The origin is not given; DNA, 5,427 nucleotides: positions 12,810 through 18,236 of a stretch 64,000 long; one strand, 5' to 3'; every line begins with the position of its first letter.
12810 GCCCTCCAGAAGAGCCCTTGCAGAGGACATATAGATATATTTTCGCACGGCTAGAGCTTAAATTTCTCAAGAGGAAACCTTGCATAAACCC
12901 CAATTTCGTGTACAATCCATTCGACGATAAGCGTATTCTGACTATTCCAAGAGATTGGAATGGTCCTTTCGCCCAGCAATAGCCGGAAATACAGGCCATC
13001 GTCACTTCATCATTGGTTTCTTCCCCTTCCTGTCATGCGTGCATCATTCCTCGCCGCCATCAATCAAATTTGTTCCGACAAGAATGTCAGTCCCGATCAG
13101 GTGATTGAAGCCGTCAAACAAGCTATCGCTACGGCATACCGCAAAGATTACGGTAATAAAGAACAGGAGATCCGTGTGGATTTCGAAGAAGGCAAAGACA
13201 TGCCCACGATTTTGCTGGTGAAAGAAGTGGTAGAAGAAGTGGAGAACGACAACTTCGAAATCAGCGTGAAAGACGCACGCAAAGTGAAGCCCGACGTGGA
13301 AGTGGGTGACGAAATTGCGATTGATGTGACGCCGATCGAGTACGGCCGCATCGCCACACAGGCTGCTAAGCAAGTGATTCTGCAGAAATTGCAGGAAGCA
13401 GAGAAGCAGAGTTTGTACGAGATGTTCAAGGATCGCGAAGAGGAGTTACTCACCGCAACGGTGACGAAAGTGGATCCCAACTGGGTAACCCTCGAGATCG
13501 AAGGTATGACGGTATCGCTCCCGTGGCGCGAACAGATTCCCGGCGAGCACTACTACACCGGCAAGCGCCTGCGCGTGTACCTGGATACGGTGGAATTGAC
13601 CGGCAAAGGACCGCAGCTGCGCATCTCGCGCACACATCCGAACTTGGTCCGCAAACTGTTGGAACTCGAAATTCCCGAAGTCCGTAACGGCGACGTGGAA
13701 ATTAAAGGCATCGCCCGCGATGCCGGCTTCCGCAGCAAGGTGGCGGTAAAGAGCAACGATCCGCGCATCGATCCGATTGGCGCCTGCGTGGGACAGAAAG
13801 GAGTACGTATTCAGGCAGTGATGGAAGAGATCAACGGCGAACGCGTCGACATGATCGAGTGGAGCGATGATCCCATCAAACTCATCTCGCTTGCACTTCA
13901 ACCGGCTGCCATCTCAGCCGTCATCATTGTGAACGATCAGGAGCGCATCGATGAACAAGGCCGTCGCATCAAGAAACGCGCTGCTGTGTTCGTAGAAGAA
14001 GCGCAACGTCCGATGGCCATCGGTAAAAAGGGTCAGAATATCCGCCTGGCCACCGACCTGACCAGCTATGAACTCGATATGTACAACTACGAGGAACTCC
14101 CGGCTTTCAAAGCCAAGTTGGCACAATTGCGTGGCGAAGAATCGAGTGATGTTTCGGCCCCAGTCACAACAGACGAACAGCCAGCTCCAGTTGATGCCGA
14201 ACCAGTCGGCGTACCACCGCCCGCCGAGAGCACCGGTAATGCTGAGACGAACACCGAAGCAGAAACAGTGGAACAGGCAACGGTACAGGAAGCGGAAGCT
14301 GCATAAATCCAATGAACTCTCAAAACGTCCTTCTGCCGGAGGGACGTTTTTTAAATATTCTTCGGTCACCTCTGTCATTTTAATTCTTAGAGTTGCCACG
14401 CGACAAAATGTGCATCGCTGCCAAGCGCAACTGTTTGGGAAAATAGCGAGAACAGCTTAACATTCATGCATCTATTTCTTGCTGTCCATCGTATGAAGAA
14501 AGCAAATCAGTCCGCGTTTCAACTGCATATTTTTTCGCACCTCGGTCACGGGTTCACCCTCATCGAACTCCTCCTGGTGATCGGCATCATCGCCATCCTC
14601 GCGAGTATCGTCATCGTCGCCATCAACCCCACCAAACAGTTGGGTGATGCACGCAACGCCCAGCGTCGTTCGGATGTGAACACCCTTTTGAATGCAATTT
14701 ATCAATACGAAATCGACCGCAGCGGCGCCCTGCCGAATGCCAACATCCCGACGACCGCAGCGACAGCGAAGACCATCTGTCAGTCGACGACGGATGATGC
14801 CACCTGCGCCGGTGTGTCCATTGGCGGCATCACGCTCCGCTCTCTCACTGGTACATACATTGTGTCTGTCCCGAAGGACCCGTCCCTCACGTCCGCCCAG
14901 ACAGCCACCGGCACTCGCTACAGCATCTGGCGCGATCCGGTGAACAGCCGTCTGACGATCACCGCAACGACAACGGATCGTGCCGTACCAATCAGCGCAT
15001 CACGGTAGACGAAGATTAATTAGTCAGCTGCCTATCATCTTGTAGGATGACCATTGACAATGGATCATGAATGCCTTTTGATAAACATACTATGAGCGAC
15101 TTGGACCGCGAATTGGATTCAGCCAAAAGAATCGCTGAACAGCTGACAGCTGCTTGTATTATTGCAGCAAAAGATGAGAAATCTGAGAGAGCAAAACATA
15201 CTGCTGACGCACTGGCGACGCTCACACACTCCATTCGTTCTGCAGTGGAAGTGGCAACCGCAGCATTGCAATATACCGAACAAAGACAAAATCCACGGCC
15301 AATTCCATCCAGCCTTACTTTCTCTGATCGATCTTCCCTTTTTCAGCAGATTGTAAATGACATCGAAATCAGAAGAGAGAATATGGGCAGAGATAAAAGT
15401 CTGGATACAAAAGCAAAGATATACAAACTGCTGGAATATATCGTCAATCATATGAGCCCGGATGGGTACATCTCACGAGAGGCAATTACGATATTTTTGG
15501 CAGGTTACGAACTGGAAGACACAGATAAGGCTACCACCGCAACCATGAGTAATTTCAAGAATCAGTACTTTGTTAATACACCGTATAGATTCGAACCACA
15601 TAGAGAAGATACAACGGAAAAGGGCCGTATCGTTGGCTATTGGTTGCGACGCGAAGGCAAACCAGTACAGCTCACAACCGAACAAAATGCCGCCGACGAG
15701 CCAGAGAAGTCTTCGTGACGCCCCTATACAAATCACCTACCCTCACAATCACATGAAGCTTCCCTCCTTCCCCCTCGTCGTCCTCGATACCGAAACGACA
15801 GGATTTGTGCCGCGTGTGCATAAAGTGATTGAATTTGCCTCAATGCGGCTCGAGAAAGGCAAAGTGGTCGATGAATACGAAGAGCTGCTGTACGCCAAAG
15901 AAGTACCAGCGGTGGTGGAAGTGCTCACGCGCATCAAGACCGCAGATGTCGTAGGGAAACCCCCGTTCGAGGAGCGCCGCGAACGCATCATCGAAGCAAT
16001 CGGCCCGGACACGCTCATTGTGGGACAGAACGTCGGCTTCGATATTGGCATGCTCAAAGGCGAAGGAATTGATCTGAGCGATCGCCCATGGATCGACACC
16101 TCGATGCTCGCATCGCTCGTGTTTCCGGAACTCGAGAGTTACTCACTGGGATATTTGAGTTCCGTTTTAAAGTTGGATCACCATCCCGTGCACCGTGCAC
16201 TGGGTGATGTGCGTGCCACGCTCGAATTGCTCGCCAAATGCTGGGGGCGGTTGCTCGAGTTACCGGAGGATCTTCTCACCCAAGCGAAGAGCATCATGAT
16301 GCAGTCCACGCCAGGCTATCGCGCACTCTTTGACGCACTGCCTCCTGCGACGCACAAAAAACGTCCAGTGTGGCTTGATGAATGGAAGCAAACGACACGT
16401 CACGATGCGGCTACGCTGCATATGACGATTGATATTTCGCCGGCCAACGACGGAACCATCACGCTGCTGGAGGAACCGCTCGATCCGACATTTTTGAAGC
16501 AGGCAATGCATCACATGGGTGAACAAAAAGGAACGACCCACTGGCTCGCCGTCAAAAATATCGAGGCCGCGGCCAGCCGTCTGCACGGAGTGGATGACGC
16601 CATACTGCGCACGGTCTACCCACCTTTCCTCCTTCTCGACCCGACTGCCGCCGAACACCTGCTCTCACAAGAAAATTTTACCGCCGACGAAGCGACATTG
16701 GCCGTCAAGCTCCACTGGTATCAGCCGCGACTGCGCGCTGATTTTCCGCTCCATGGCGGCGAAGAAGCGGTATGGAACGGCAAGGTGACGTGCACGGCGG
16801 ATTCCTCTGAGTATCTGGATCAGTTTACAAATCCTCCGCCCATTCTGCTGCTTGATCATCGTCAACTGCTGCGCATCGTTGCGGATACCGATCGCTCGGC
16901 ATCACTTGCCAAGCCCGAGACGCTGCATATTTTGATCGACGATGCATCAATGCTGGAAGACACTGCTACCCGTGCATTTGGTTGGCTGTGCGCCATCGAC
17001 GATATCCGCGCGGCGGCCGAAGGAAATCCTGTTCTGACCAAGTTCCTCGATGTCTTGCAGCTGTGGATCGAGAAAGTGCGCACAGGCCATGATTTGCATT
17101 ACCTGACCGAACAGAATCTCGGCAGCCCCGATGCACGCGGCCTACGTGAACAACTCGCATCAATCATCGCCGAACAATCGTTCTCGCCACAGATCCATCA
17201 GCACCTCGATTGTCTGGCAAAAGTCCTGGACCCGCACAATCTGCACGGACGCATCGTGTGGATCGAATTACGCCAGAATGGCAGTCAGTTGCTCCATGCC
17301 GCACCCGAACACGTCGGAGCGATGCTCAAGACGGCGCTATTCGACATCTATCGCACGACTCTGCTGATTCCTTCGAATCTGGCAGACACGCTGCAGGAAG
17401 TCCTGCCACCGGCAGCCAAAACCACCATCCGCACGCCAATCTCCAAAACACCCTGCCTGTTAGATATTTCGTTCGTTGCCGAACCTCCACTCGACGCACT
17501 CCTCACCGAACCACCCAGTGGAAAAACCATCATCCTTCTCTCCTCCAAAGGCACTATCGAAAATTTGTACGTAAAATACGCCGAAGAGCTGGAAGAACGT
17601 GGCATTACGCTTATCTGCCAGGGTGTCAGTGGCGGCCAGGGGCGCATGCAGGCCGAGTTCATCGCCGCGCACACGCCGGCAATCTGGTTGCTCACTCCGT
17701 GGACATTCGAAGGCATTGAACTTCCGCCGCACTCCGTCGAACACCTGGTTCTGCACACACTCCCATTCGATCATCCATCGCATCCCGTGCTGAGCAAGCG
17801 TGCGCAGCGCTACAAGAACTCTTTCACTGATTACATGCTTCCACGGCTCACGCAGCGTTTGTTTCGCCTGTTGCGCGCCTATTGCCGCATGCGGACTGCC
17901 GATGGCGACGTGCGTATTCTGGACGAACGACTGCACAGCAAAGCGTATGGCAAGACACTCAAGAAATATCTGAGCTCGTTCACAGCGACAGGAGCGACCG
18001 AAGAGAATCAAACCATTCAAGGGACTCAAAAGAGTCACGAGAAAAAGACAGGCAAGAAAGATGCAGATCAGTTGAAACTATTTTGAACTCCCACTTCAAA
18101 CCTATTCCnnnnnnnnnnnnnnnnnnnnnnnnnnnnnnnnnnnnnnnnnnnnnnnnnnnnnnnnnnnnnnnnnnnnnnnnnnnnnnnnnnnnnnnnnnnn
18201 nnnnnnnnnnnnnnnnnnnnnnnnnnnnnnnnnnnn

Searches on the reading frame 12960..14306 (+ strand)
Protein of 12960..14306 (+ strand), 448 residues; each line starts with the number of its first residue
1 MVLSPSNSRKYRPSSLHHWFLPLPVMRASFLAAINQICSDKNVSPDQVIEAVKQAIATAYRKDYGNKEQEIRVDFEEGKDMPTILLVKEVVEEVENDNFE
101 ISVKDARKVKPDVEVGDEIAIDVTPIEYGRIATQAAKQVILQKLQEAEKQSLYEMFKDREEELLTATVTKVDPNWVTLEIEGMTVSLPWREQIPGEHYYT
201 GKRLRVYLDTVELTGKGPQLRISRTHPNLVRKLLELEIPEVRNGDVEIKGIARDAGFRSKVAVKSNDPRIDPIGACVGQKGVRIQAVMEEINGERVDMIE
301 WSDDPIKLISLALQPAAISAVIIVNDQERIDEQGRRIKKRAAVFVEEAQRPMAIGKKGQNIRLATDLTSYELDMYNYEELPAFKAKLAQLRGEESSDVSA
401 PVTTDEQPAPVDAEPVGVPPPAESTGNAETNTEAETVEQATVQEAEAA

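Call 34: search_protein_families(library=pfam, proteins=[window:12960-14306:+], max_evalue=0.001)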
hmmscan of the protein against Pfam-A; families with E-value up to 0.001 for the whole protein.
window:12960-14306:+ (448 aa): 5 families
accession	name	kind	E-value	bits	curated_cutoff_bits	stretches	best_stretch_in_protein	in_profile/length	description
PF08529.16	NusA_N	-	3.7e-34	117.9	23.8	1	30-150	2-119/119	NusA N-terminal domain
PF13184.12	KH_5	-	2.3e-27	95.3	27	1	255-323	1-69/69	NusA-like KH domain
PF00575.29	S1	-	1.1e-05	26.2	22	1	157-222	1-73/74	S1 RNA binding domain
PF23095.1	KH_NusA_C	-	0.00018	21.9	34.2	1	343-374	3-34/59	Transcription termination/antitermination protein NusA, KH domain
PF07650.23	KH_2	-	0.00035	20.8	22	1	335-369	18-55/78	KH domain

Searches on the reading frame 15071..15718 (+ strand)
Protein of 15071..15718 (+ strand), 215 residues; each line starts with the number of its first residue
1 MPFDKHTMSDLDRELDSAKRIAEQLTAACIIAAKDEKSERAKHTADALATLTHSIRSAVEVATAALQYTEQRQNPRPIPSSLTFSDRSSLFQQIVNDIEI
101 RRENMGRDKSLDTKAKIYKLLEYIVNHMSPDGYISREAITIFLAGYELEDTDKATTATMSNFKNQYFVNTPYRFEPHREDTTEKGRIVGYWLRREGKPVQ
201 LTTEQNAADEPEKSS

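Call 8: search_protein_families(library=pfam, proteins=[window:15071-15718:+], max_evalue=0.01)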
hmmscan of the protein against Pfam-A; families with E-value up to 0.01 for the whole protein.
window:15071-15718:+ (215 aa): 0 families
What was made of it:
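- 15071..15718 (+): hyp215, an ORFan ORF inside the same lineage-specific insertion as pilin A (about 14307-15750). No Pfam hit (call 8).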

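Call 35: find_homologous_proteins(query=window:15071-15718:+)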
Query window:15071-15718:+: 254 candidates shared short words with the query, none scored E <= 0.001.
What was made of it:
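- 15071..15718 (+): No homolog among 5.8 billion proteins (call 35).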

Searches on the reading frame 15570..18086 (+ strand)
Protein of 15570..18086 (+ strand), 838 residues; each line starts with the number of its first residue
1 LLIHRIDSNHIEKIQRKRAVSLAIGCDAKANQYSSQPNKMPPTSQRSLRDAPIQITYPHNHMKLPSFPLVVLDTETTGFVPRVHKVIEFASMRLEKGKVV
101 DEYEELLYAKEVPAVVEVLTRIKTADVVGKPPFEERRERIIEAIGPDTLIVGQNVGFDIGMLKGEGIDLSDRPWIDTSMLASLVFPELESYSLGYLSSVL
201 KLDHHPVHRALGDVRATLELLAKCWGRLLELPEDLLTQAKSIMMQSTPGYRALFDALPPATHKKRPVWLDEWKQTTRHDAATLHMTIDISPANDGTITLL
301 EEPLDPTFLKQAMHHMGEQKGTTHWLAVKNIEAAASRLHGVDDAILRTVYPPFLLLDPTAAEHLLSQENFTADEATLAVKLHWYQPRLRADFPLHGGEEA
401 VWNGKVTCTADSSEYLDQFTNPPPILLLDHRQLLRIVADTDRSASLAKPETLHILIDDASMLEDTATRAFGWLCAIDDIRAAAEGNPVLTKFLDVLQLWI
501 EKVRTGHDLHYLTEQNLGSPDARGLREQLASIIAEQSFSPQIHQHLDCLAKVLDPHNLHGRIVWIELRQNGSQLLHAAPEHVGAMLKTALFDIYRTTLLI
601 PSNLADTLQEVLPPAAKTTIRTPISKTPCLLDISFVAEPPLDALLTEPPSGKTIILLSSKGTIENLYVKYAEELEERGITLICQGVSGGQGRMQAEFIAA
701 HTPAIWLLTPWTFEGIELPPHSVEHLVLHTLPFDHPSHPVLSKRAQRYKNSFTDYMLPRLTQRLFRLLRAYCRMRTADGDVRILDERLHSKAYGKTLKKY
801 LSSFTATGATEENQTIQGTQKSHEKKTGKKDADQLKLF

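Call 8: search_protein_families(library=pfam, proteins=[window:15570-18086:+], max_evalue=0.01)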
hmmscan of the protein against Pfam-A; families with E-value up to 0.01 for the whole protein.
window:15570-18086:+ (838 aa): 2 families
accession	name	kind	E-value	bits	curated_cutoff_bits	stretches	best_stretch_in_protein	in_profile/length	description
PF00929.31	RNase_T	-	7.5e-23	82.3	24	1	70-221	1-164/164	Exonuclease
PF13307.12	Helicase_C_2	-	2.3e-11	44.5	25.3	1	650-802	9-168/170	Helicase C-terminal domain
